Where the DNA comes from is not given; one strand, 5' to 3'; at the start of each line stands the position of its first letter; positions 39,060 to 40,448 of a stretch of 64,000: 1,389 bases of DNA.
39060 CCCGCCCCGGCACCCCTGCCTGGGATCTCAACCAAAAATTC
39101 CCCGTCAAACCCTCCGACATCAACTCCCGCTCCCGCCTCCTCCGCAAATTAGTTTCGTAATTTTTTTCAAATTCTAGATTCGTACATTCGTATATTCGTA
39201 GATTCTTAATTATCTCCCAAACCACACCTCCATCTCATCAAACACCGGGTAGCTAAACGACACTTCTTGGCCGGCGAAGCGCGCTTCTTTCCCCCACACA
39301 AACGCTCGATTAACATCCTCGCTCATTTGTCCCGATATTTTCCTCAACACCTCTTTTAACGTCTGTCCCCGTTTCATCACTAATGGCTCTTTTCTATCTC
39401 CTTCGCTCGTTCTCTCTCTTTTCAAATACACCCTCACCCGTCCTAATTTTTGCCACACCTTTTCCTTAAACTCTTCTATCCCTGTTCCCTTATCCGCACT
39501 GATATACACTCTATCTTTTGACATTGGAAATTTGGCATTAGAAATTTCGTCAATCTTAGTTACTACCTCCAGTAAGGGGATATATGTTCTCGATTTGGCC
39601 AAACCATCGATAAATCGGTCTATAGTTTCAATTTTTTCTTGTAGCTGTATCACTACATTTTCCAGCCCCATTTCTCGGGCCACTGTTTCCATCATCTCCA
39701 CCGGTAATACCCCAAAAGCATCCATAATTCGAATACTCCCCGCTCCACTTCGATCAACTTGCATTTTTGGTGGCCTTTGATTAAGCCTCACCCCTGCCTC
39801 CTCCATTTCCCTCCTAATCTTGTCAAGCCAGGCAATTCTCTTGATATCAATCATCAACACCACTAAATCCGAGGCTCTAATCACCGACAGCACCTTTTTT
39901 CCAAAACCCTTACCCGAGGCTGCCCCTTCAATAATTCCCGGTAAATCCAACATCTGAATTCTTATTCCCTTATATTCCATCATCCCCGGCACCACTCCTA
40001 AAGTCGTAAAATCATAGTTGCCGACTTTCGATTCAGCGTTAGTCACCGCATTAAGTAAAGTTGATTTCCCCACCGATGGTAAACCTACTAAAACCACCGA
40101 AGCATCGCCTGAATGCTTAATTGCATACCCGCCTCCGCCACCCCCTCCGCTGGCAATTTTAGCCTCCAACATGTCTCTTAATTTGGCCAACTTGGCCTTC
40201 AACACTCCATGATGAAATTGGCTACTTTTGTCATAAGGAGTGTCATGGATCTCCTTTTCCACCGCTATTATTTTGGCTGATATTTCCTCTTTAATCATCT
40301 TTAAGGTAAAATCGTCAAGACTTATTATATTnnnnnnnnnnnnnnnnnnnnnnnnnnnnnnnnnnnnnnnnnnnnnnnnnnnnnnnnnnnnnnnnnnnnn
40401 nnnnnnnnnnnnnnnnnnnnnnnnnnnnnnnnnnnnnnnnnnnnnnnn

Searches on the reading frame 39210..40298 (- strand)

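Call 68: search_protein_families(library=pfam, proteins=[window:39210-40298:-], max_evalue=0.0001)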
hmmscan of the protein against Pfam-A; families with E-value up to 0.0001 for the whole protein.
window:39210-40298:- (362 aa): 3 families
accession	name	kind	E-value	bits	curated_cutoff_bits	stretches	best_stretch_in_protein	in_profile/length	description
PF01926.29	MMR_HSR1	-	1.1e-24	87.1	21.9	1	68-173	2-103/113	50S ribosome-binding GTPase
PF16897.10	MMR_HSR1_Xtn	-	3.4e-16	59.6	35.2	1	199-286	16-105/106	C-terminal region of MMR_HSR1 domain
PF02421.24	FeoB_N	-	6.7e-13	48.9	27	1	67-123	2-58/156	Ferrous iron transport protein B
